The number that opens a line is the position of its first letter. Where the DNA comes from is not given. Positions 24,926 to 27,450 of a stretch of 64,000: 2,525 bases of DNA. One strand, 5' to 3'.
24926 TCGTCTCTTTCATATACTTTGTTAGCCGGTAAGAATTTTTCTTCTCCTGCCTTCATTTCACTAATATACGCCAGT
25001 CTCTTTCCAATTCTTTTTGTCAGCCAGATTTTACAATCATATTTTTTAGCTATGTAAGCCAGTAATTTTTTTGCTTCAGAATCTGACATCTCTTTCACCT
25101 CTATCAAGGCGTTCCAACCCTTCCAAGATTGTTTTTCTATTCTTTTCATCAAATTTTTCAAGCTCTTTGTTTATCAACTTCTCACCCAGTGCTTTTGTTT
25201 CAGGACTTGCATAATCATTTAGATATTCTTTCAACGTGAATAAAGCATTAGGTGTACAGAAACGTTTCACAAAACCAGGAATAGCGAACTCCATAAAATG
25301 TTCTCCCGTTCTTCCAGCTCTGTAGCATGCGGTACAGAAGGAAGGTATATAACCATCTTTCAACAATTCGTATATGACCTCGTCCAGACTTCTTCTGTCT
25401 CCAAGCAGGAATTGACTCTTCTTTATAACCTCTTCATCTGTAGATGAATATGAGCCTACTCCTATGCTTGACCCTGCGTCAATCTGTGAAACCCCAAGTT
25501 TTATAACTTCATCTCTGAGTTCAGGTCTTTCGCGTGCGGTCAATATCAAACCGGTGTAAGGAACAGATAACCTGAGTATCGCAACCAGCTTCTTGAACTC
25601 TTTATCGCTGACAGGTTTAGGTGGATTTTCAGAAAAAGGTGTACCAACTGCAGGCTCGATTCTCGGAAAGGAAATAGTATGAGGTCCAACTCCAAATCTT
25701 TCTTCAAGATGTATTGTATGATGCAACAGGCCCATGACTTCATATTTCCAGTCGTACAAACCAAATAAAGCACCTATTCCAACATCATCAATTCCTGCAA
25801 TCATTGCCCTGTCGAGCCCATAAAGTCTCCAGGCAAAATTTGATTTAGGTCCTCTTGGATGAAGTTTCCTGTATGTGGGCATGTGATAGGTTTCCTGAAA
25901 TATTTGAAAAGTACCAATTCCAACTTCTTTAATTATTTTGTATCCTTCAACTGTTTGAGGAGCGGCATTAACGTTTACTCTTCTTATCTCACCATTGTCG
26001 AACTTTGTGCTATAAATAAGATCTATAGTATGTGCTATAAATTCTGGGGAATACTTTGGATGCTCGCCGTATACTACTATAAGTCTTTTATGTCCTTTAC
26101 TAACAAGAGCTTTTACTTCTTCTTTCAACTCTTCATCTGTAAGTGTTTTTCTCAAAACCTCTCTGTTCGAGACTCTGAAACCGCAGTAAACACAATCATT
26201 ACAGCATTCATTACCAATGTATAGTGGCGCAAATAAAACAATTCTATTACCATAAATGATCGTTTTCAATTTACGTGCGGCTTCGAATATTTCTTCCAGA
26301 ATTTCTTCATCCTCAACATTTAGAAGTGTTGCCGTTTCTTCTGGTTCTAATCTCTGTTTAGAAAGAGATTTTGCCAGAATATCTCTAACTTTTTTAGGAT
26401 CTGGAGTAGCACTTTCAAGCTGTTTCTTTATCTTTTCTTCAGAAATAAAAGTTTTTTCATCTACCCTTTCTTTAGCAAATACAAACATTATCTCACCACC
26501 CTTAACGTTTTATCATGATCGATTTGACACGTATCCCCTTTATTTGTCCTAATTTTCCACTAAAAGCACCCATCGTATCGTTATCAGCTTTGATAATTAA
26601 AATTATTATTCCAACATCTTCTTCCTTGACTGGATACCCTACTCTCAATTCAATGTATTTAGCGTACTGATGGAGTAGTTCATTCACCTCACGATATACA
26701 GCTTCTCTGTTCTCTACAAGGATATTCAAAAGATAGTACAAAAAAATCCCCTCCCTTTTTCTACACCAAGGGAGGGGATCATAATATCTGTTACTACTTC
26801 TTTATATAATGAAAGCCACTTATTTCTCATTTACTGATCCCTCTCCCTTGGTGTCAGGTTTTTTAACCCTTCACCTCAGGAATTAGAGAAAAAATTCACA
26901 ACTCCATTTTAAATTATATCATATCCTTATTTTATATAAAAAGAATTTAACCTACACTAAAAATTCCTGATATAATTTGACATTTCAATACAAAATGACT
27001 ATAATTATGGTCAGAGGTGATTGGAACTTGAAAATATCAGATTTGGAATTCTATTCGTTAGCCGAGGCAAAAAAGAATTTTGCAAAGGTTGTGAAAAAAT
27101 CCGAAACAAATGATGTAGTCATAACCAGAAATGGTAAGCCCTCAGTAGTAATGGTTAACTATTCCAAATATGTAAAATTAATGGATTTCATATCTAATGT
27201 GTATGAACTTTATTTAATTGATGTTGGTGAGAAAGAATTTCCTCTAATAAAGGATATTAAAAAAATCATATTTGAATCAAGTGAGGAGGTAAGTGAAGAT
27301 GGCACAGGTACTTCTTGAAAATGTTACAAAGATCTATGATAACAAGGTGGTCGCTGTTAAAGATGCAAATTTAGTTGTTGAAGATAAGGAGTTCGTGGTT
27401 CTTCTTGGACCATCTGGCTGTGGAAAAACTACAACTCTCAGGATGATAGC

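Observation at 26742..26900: Mutually exclusive terminator and antiterminator structures directly abutting the start codon of the hydG/hydE operon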

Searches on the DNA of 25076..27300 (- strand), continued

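Call 93: search_rna_families(sources=[L203, L204, L209, L212, L218, L219], threshold=evalue, max_evalue=1, show_alignments=3)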
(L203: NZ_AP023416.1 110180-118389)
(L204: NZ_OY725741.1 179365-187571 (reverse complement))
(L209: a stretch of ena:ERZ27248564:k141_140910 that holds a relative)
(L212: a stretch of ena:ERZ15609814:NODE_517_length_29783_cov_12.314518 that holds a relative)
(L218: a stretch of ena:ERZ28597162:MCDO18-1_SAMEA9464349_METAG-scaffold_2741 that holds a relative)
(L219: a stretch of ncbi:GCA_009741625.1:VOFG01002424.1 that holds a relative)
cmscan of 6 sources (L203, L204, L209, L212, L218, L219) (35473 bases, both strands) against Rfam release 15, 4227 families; matches with E-value up to 1: 7.
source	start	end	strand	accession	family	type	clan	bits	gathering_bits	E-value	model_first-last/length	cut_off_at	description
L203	65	168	+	RF01831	THF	Cis-reg; riboswitch;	-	83.5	36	4.3e-18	1-99/99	no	THF (Tetrahydrofolate) riboswitch aptamer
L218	1489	1577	+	RF01051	c-di-GMP-I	Cis-reg; riboswitch;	CL00126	63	35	3.3e-10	1-87/87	no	c-di-GMP-I riboswitch aptamer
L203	6561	6615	+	RF03360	mir-3156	Gene; miRNA;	-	28.7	76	0.088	1-77/77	no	mir-3156 microRNA precursor family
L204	7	52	-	RF01713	Moco-II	Cis-reg;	-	27.6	35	0.54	1-46/46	no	Moco-II RNA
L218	542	599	-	RF02989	gntR-DTE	Gene; sRNA;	-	26.4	63.6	0.4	1-119/119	no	gntR-DTE RNA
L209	1461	1528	+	RF00159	snoZ168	Gene; snRNA; snoRNA; CD-box;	-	25.4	36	0.35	1-82/82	no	Small nucleolar RNA Z168/Z174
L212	3715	3774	-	RF02044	CDKN2B-AS_2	Gene; lncRNA;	-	23.1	50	0.87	1-46/46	no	CDKN2B antisense RNA 1 convserved region 2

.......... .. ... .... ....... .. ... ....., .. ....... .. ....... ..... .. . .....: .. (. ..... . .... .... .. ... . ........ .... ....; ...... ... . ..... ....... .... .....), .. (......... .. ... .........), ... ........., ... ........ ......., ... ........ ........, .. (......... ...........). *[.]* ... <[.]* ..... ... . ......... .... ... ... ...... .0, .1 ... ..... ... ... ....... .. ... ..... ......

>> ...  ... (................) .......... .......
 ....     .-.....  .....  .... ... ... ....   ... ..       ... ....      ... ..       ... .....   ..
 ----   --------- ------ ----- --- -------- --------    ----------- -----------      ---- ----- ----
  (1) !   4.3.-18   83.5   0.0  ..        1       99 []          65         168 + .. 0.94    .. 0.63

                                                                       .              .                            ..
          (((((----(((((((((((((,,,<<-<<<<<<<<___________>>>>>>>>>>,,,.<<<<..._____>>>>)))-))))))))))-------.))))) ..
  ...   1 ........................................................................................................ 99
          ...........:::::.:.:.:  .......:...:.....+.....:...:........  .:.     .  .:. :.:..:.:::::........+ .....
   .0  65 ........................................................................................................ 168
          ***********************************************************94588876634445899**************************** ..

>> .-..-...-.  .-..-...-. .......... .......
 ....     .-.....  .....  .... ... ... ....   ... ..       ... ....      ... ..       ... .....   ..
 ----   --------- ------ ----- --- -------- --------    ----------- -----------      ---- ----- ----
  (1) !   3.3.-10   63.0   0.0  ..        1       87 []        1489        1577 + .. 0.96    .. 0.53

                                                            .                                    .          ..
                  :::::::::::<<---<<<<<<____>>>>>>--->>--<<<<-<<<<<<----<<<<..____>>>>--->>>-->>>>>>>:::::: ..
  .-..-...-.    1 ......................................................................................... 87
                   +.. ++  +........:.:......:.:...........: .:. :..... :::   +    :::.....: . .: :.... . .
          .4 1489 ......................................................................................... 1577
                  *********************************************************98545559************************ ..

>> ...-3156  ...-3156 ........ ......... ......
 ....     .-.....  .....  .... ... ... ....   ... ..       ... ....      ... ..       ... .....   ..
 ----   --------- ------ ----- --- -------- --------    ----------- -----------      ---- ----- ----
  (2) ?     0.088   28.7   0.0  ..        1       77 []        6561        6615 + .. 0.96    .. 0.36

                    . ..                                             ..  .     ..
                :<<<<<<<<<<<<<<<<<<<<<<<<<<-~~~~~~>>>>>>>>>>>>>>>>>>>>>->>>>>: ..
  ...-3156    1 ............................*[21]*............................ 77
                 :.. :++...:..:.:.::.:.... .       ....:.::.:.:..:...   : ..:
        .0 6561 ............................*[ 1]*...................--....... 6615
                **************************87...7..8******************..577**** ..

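Call 95: search_with_rna_model(model_id=R2, sources=[L081, L082, L083, L084, L085, L086, L087, L088, L089, L090, L091, L092, L093, L094, L095, L096, L097, L098, L099, L100, L101, L102, L103, L104, L105, L106, L107, L108, L109, L110, L111, L112, L113, L114, L115, L116, L117, L118, L119, L120, L121, L122, L123, L124, L125, L126, L127, L128, L129, L130, L131, L132, L133, L134, L135, L136, L137, L138, L139, L140], max_evalue=0.01)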
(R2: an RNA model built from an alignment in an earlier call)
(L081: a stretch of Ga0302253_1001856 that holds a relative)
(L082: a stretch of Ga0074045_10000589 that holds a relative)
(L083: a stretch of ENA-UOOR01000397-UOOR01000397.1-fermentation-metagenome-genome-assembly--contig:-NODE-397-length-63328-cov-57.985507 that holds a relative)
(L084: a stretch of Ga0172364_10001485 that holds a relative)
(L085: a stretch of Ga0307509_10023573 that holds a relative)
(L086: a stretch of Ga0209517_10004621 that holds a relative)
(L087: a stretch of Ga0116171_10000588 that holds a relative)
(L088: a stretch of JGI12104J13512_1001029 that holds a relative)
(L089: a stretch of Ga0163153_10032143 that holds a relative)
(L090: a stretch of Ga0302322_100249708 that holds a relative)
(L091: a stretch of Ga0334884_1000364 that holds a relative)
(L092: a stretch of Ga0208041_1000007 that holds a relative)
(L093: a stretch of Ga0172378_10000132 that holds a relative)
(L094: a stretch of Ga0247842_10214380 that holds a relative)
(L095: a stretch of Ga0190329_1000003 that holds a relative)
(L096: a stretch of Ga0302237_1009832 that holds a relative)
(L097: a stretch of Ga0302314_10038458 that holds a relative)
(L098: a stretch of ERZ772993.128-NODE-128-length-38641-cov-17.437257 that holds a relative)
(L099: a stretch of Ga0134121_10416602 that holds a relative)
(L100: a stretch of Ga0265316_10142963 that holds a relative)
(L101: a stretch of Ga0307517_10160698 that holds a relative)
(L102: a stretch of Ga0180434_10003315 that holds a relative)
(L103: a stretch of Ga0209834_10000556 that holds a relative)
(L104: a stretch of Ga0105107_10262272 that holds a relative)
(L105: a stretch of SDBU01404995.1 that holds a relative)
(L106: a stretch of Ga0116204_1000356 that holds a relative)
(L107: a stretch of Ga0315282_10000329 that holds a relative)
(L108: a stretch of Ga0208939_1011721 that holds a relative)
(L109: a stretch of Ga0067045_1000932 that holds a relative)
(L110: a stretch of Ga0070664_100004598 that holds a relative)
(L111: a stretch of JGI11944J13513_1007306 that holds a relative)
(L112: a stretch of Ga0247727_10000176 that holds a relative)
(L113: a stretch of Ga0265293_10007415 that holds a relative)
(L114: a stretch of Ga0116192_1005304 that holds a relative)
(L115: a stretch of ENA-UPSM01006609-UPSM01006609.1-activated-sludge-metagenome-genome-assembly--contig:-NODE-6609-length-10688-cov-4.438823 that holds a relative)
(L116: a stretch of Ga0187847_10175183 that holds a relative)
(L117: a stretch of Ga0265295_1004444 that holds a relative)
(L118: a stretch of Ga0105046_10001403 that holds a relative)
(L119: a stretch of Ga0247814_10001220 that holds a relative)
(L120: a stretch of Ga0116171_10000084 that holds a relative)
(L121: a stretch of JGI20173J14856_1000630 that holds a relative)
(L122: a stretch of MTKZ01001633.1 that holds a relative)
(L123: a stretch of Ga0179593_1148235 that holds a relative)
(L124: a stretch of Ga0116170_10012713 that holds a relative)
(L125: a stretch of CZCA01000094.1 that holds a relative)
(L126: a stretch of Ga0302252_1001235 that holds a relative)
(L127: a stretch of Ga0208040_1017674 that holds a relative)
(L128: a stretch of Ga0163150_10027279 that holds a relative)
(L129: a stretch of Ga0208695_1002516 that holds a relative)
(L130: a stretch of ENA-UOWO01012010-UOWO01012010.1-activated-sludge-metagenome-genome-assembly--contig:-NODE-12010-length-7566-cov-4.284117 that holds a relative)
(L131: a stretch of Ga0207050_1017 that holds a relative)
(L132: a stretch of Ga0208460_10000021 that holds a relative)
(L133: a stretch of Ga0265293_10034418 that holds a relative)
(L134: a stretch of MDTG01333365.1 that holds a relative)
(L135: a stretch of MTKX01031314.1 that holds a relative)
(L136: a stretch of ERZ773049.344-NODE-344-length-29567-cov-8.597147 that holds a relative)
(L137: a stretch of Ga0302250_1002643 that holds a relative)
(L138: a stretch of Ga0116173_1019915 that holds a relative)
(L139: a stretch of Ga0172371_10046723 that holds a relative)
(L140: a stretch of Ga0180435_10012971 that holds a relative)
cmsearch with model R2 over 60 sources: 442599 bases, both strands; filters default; matches with E-value up to 0.01: 43.
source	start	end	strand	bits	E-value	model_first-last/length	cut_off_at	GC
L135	1280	1336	-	62.8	6.4e-15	1-57/57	no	0.39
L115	660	716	+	62.1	1.1e-14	1-57/57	no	0.39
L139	4278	4334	-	61.9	1.2e-14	1-57/57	no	0.39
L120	1331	1387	-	61.4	1.6e-14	1-57/57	no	0.4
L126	1976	2032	-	60.9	2.2e-14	1-57/57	no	0.42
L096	3856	3912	+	59.6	5.6e-14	1-57/57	no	0.42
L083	7848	7904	+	59.5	6e-14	1-57/57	no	0.44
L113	6507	6563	-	59.1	7.6e-14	1-57/57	no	0.47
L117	4949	5005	+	58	1.6e-13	1-57/57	no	0.47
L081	7372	7428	-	57.8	1.8e-13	1-57/57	no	0.42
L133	2840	2896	+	57.7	2e-13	1-57/57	no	0.44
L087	841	897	+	57.5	2.2e-13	1-57/57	no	0.44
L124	6048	6104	+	57.5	2.2e-13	1-57/57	no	0.44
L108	3807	3863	-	56.6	3.9e-13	1-57/57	no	0.49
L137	9798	9854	+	56.6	4.1e-13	1-57/57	no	0.47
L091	4513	4569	+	56.5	4.4e-13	1-57/57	no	0.4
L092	245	301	-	56.2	5.4e-13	1-57/57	no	0.46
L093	1687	1743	+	55.9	6.6e-13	1-57/57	no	0.46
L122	2108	2164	+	55.6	7.7e-13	1-57/57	no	0.42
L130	5801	5857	-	55.2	1e-12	1-57/57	no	0.53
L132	4163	4219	-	55.2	1e-12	1-57/57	no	0.54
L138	3692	3748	+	53.7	2.8e-12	1-57/57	no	0.42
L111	1838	1894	-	53.6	2.9e-12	1-57/57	no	0.42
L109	2197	2253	-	53.4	3.4e-12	1-57/57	no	0.4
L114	7202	7257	+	52.6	5.7e-12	1-57/57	no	0.46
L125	2685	2741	+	52.2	7.6e-12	1-57/57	no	0.51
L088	2666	2722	-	51.8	9.6e-12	1-57/57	no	0.44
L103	448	504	+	51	1.7e-11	1-57/57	no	0.49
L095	6221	6279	+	49.7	4e-11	1-57/57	no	0.42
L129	2128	2184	+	48.6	8.5e-11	1-57/57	no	0.47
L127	1536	1590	+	47.8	1.4e-10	1-57/57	no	0.51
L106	10585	10641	+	45.7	5.9e-10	1-57/57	no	0.51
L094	983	1040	+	36.6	2.5e-07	1-57/57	no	0.41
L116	857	918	+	30.1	1.9e-05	1-57/57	no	0.5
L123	2612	2641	+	29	3.9e-05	13-43/57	no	0.6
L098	4890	4921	-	24.9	0.00062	12-44/57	no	0.62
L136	3651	3682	+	24.9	0.00062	12-44/57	no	0.62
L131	2627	2682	-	23.7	0.0014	1-57/57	no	0.55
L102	1073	1108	-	21.9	0.0046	13-43/57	no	0.56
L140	6145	6180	+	21.9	0.0046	13-43/57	no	0.56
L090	1154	1215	+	21.6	0.0053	1-57/57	no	0.65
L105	299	328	+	21.3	0.0066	13-43/57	no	0.6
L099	684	719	+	21.2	0.0071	13-43/57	no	0.67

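Call 96: search_with_rna_model(model_id=R2, sources=[L141, L142, L143, L144, L145, L146, L147, L148, L149, L150, L151, L152, L153, L154, L155, L156, L157, L158, L159, L160, L161, L162, L163, L164, L165, L166, L167, L168, L169, L170, L171, L172, L173, L174, L175, L176, L177, L178, L179, L180, L181, L182, L183, L184, L185, L186, L187, L188, L189, L190, L191, L192, L193, L194, L195, L196, L197, L198, L199, L200], max_evalue=0.01)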
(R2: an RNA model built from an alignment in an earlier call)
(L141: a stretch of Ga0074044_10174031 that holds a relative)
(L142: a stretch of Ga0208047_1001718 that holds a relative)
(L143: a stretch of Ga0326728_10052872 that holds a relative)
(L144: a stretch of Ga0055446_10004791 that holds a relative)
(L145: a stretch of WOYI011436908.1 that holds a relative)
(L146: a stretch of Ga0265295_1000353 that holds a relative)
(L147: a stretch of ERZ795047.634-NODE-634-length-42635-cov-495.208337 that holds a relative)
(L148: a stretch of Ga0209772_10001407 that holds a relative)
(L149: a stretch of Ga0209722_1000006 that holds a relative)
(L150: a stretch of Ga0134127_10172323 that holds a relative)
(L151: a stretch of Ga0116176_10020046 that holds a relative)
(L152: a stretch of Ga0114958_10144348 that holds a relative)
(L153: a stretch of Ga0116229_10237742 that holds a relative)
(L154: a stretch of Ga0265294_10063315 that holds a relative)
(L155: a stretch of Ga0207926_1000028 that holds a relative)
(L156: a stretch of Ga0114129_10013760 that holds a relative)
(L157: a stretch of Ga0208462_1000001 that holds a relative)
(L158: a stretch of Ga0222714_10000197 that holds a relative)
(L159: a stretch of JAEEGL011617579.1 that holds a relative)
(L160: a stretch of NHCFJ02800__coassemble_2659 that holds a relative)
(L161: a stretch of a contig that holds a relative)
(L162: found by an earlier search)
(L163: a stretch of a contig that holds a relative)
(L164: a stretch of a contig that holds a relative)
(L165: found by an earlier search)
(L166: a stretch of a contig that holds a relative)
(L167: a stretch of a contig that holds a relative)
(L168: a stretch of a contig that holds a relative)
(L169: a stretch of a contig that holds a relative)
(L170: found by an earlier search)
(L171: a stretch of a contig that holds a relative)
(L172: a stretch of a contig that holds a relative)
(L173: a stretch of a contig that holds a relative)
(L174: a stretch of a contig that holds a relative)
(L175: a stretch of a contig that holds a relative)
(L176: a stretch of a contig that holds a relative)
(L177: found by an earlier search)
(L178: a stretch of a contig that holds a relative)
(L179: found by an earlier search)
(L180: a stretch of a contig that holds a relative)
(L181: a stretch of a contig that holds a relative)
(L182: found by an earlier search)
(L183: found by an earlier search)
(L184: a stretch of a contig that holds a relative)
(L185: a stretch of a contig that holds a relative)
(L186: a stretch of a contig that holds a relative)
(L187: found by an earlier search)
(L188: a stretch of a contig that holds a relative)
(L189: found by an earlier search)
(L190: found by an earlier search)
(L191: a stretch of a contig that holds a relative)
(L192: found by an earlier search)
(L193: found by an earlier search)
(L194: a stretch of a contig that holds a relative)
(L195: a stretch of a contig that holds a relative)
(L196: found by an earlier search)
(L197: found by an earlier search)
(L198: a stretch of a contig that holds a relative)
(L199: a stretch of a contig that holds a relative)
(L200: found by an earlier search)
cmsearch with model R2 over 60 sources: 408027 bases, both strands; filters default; matches with E-value up to 0.01: 33.
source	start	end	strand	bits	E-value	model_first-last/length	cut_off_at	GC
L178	4926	4982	+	62.8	5.9e-15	1-57/57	no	0.39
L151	2779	2835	+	62.5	7.1e-15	1-57/57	no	0.39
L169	1285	1341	-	61.5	1.4e-14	1-57/57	no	0.42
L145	90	146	-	61.4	1.5e-14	1-57/57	no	0.44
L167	10158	10214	-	60.2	3.3e-14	1-57/57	no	0.4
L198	9230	9286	-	59.9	4e-14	1-57/57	no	0.44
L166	11558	11614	+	59.5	5.5e-14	1-57/57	no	0.44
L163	4120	4175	+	57.7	1.7e-13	1-57/57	no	0.39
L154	1191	1247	+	57.4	2.1e-13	1-57/57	no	0.44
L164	3444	3500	+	57.4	2.2e-13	1-57/57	no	0.49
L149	314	370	+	55.8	6.4e-13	1-57/57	no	0.51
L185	936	992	+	55.8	6.4e-13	1-57/57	no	0.51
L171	9324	9380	+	55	1.1e-12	1-57/57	no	0.49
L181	434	489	+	53.7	2.6e-12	1-57/57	no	0.43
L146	411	467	-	53.6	2.7e-12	1-57/57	no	0.54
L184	743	799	+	51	1.5e-11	1-57/57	no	0.44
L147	3651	3707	-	50.6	2e-11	1-57/57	no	0.4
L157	836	891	+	50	3e-11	1-57/57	no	0.41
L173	3511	3571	-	49.7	3.6e-11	1-57/57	no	0.46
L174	1321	1379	+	49.7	3.7e-11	1-57/57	no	0.42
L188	2929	2985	+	48.6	7.8e-11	1-57/57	no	0.47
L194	838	894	+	46.9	2.4e-10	1-57/57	no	0.46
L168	3485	3540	+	46.2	3.8e-10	1-57/57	no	0.46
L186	5317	5372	-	46.2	3.8e-10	1-57/57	no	0.46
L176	1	45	+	45.1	8.1e-10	13-57/57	5'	0.58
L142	1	48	-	44.2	1.5e-09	1-49/57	3'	0.48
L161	384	441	+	36.6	2.3e-07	1-57/57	no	0.41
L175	829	858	-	29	3.6e-05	13-43/57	no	0.6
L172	2498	2529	-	24.9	0.00057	12-44/57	no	0.62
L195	7744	7775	-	24.9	0.00057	12-44/57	no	0.62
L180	3915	3953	-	22.1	0.0036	12-44/57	no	0.49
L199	291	349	+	21.4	0.006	1-57/57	no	0.61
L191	2094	2122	+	21.1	0.0069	13-43/57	no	0.52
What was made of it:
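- No strong motif hit (44 bits or more) lacks a TM1266 gene downstream, except where the contig ends (calls 95, 96).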

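Call 98: search_rna_families(sources=[L161, L157, L012], threshold=gathering)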
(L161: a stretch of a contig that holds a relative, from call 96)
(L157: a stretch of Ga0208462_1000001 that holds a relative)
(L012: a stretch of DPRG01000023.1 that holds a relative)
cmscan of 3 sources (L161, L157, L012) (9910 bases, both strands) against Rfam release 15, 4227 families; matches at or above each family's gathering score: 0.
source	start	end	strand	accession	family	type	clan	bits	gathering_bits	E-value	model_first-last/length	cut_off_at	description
